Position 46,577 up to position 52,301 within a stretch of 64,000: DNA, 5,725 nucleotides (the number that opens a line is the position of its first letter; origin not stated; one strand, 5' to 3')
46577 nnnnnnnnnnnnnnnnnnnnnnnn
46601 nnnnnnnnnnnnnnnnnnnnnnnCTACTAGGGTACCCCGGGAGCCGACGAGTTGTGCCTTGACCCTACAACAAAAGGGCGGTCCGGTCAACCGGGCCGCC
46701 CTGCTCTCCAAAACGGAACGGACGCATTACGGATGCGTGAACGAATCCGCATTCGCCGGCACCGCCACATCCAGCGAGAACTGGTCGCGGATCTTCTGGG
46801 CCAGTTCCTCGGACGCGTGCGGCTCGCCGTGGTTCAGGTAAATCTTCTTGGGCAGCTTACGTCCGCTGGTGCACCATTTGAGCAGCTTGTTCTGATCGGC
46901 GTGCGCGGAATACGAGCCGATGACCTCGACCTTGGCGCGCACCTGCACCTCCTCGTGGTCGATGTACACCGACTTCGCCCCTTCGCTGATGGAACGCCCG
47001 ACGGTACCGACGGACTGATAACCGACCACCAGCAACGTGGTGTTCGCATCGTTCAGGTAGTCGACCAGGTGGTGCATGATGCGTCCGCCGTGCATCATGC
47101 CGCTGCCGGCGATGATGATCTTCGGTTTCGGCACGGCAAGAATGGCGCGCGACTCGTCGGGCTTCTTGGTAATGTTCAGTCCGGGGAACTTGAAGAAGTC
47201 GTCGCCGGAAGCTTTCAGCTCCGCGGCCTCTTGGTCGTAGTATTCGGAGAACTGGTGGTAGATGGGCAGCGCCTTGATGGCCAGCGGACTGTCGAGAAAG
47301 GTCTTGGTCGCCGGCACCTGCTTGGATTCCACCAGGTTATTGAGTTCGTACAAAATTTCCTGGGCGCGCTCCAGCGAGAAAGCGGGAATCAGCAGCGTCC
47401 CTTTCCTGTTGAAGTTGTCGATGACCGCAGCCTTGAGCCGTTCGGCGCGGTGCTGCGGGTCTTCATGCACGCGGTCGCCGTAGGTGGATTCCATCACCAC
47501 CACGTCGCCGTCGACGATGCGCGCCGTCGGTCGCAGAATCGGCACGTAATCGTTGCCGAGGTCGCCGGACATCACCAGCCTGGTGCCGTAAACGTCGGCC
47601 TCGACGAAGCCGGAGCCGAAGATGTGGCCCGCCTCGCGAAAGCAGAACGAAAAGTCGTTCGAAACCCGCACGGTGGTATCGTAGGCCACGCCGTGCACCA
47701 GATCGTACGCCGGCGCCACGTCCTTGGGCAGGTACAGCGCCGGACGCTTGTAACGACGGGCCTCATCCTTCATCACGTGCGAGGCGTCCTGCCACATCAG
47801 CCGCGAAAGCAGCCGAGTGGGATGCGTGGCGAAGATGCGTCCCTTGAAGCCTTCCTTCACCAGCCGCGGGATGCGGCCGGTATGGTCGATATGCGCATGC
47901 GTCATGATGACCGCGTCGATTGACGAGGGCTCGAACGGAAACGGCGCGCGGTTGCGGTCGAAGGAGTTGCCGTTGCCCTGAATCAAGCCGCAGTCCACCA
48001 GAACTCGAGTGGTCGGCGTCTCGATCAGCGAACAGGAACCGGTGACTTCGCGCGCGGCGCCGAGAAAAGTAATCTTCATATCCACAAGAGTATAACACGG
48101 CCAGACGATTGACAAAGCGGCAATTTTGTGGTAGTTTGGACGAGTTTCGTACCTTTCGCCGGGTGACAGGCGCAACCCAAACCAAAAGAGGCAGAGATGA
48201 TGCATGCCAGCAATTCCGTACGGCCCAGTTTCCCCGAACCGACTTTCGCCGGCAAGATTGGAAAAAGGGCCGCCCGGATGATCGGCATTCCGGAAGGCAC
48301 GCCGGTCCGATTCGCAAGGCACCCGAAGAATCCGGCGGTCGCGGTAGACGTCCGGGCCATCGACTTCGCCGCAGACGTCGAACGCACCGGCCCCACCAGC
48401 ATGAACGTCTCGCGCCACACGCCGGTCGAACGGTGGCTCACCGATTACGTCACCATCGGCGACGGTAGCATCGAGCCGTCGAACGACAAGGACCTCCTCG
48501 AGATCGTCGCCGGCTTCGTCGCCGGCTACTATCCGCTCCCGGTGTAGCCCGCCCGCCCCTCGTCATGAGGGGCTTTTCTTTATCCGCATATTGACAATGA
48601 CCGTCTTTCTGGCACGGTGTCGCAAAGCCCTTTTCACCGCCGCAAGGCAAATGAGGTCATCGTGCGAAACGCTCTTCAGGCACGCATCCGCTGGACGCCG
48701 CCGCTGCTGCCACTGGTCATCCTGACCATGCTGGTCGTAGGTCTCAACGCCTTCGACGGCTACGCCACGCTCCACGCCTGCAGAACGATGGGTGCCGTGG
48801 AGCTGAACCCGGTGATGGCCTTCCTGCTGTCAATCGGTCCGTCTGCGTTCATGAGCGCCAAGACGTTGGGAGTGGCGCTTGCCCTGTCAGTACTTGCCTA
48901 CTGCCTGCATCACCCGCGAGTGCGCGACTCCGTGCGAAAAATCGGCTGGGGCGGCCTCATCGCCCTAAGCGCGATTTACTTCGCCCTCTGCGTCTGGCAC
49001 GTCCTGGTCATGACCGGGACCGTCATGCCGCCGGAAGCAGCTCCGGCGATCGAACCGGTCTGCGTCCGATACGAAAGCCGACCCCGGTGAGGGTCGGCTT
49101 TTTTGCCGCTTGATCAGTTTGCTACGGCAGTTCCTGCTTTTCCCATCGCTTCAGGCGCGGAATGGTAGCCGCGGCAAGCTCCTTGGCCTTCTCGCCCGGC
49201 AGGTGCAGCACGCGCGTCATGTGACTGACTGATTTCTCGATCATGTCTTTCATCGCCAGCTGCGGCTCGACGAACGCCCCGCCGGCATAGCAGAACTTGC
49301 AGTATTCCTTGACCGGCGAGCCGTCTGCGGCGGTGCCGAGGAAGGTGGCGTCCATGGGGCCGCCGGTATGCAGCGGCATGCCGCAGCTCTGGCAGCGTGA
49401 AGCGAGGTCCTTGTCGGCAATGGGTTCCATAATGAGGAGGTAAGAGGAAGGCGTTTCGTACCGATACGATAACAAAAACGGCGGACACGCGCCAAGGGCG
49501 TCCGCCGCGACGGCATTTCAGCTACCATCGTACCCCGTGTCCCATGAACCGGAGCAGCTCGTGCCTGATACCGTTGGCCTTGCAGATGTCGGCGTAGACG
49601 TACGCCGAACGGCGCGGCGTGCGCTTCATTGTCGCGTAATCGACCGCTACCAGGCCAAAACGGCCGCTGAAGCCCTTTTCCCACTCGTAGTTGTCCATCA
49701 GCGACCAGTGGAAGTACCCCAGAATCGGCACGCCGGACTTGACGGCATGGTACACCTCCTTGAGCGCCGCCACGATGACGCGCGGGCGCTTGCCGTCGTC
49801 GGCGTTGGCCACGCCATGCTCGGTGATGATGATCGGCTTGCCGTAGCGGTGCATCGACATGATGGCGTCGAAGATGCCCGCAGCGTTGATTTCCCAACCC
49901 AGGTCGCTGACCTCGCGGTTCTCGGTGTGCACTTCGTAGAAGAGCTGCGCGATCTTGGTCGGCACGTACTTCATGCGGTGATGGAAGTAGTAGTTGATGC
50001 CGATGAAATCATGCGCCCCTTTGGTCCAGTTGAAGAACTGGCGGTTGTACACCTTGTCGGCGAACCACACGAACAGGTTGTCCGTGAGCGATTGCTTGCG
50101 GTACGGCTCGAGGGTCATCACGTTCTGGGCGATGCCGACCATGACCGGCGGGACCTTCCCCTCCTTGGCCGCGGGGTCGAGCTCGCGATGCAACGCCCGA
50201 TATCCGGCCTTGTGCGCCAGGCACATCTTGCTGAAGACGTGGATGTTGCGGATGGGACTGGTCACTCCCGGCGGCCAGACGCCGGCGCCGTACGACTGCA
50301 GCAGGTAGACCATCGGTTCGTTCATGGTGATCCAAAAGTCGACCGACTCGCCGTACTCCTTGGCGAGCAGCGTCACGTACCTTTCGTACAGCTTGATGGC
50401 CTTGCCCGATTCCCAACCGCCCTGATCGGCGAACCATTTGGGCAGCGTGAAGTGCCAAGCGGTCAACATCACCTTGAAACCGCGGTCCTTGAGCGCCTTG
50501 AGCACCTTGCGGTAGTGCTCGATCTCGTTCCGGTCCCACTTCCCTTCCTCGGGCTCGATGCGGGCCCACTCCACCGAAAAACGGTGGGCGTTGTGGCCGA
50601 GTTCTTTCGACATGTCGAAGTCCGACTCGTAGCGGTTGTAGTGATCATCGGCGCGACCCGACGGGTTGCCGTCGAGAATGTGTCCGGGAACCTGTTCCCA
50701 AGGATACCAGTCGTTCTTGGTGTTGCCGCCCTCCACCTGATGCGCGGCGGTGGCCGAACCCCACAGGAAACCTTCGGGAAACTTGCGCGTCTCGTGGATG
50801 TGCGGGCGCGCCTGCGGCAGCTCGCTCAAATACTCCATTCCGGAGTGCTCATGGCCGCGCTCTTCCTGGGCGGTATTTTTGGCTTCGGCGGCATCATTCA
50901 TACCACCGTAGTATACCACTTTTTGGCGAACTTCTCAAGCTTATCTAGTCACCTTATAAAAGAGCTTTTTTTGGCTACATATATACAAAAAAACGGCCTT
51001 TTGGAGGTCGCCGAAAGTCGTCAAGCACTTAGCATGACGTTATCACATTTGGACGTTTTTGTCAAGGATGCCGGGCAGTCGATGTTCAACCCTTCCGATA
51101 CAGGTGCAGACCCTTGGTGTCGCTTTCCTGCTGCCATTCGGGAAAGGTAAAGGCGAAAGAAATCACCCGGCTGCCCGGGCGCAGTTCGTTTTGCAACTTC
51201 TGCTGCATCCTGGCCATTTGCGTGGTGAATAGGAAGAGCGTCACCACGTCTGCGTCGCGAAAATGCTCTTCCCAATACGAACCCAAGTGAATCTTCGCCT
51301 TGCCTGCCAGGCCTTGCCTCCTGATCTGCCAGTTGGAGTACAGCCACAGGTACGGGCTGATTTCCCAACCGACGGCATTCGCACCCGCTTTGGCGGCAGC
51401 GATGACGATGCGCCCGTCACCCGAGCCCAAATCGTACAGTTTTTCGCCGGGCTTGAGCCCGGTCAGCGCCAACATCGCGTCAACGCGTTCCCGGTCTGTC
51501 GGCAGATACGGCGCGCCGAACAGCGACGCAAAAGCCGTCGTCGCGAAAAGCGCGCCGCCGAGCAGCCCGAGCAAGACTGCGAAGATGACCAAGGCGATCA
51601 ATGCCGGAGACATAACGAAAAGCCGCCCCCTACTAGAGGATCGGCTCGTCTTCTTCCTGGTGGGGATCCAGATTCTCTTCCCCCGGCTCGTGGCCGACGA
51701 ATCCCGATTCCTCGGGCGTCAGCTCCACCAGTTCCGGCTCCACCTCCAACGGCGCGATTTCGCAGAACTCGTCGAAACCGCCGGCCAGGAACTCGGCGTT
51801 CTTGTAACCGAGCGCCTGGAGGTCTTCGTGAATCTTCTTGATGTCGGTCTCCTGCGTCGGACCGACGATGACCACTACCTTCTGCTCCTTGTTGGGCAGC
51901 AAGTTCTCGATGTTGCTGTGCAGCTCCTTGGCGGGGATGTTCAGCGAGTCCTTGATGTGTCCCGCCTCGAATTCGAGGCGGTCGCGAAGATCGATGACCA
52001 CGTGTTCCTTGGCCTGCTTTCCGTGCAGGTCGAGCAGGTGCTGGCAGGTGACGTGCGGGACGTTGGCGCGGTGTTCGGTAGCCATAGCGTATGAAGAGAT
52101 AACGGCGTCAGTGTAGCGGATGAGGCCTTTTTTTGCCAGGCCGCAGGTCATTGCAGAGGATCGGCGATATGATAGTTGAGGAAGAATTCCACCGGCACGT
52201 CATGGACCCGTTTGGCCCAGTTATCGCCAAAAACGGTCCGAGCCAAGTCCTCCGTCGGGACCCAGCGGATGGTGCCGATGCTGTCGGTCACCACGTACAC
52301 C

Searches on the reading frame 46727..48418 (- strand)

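Call 53: search_protein_families(library=pfam, proteins=[window:46727-48418:-], max_evalue=0.001)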
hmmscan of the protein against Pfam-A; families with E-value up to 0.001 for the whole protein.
window:46727-48418:- (563 aa): 5 families
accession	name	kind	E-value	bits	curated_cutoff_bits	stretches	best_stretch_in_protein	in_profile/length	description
PF10996.14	Beta-Casp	-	1.7e-33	116.1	27.7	1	352-477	1-120/120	Beta-Casp domain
PF07521.17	RMMBL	-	2.5e-15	56.6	21.6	1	491-554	2-63/63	Zn-dependent metallo-hydrolase RNA specificity domain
PF00753.33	Lactamase_B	-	1e-09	39.1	22.7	1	125-206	4-83/196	Metallo-beta-lactamase superfamily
PF12706.13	Lactamase_B_2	-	1e-07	32.2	27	1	137-200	1-65/200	Beta-lactamase superfamily domain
PF16661.11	Lactamase_B_6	-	5.9e-07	29.5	27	1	132-269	2-144/193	Metallo-beta-lactamase superfamily domain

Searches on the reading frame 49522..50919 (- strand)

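Call 53: search_protein_families(library=pfam, proteins=[window:49522-50919:-], max_evalue=0.001)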
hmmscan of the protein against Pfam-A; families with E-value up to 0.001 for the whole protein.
window:49522-50919:- (465 aa): 4 families
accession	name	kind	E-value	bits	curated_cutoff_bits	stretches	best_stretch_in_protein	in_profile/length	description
PF00232.24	Glyco_hydro_1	-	1.9e-84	284.2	22.6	2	45-277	3-232/453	Glycosyl hydrolase family 1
PF00150.24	Cellulase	-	7.2e-09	36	23.5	1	96-203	22-131/272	Cellulase (glycosyl hydrolase family 5)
PF02449.21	Glyco_hydro_42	-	2.9e-07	30.6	21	1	95-165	10-78/376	Beta-galactosidase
PF00331.26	Glyco_hydro_10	-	4.8e-06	26.5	22.1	0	115-203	44-130/311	Glycosyl hydrolase family 10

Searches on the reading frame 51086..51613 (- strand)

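Call 53: search_protein_families(library=pfam, proteins=[window:51086-51613:-], max_evalue=0.001)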
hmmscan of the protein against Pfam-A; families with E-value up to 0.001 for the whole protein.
window:51086-51613:- (175 aa): 4 families
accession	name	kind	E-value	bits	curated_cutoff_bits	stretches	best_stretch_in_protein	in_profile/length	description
PF02353.26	CMAS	-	4.7e-06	26.5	27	1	42-129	49-137/273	Mycolic acid cyclopropane synthetase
PF08123.19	DOT1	-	2.4e-05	24.4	23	0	42-86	29-75/205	Histone methylation protein DOT1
PF13649.12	Methyltransf_25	-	0.00032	21.8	27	1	61-146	3-95/97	Methyltransferase domain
PF13847.12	Methyltransf_31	-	0.00048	20.3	27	1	54-152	2-109/145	Methyltransferase domain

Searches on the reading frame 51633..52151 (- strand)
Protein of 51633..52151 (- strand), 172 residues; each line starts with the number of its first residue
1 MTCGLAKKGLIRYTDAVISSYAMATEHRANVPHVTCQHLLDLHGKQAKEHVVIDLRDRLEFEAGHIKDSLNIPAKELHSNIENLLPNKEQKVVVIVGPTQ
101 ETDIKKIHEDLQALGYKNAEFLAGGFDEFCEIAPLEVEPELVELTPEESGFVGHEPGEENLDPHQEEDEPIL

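Call 53: search_protein_families(library=pfam, proteins=[window:51633-52151:-], max_evalue=0.001)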
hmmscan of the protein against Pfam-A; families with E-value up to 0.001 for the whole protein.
window:51633-52151:- (172 aa): 1 family
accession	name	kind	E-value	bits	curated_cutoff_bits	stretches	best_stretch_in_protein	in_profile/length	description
PF00581.25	Rhodanese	-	5.2e-12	46.5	22.2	1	46-130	10-100/102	Rhodanese-like domain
